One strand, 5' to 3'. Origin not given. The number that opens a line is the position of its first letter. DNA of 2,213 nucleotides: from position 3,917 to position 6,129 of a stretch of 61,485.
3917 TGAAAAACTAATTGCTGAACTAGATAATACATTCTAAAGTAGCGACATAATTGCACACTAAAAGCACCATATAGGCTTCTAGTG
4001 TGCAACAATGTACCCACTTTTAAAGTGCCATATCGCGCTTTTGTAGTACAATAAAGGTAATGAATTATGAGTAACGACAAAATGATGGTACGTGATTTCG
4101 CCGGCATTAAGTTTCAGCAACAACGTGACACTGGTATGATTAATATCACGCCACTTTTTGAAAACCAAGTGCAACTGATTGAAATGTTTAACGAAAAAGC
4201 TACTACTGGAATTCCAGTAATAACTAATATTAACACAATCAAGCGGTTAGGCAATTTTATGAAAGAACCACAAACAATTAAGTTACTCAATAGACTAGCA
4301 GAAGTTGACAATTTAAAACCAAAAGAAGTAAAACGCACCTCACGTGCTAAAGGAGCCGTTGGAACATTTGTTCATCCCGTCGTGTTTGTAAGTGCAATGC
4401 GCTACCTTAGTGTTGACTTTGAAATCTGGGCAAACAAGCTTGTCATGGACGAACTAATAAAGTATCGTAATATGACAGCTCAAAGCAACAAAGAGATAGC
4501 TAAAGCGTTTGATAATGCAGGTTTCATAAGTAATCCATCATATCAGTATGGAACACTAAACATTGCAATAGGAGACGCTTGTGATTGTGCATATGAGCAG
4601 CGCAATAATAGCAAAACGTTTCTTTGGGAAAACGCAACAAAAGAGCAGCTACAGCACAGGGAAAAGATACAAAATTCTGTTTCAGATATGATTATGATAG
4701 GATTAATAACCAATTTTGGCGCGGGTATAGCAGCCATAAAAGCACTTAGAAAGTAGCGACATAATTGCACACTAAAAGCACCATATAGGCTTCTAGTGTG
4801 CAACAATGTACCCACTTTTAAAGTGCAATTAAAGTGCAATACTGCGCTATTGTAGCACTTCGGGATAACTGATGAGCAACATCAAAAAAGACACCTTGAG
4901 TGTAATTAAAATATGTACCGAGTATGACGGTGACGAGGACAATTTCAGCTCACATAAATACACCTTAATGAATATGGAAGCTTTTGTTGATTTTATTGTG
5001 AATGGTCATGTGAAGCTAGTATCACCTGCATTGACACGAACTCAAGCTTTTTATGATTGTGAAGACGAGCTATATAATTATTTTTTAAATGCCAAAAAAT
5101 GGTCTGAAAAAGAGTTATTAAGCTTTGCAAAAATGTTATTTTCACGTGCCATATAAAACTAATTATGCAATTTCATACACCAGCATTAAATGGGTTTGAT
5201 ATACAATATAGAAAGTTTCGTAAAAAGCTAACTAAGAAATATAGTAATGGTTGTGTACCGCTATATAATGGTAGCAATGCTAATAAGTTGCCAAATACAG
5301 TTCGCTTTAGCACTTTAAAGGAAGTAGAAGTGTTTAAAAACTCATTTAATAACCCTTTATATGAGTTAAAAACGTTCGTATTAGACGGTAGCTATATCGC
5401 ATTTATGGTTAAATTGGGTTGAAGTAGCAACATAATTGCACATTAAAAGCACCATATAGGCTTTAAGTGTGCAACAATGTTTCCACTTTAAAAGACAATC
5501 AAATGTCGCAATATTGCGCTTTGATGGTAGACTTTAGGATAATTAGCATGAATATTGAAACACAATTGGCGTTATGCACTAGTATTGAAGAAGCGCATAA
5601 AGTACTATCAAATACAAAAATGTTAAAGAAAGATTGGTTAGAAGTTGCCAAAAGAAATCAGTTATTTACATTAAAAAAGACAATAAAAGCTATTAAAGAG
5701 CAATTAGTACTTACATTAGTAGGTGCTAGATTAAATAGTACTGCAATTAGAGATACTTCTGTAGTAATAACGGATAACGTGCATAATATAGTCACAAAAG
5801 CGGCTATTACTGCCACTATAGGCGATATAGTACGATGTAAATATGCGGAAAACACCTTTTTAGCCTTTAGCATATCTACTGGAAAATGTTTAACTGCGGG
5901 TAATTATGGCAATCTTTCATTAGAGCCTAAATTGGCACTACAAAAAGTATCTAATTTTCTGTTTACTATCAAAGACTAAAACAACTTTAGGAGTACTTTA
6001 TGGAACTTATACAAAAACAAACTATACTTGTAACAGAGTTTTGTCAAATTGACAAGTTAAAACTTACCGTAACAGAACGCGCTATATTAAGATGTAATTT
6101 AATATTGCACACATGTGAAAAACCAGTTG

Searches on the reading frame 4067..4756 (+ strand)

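Call 71: search_protein_families(library=pfam, proteins=[window:4067-4756:+], max_evalue=0.01)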
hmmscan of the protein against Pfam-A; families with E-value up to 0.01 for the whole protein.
window:4067-4756:+ (229 aa): 1 family
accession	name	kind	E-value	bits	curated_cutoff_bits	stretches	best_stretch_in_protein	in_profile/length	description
PF04383.19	KilA-N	-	2.1e-07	31.2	23.8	1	58-126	31-101/107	KilA-N domain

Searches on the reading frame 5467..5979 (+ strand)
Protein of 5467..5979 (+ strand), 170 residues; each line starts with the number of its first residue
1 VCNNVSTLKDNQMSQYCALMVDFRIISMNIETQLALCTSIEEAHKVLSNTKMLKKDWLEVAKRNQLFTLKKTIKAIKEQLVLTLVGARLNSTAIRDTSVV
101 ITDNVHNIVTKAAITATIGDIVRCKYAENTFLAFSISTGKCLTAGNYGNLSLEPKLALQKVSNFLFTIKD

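Call 71: search_protein_families(library=pfam, proteins=[window:5467-5979:+], max_evalue=0.01)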
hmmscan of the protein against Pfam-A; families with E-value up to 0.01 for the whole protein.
window:5467-5979:+ (170 aa): 1 family
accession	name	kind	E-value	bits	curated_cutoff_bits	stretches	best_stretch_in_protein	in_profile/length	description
PF11551.14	Omp28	-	0.0096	16.2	34.9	0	18-140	15-138/171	Outer membrane protein Omp28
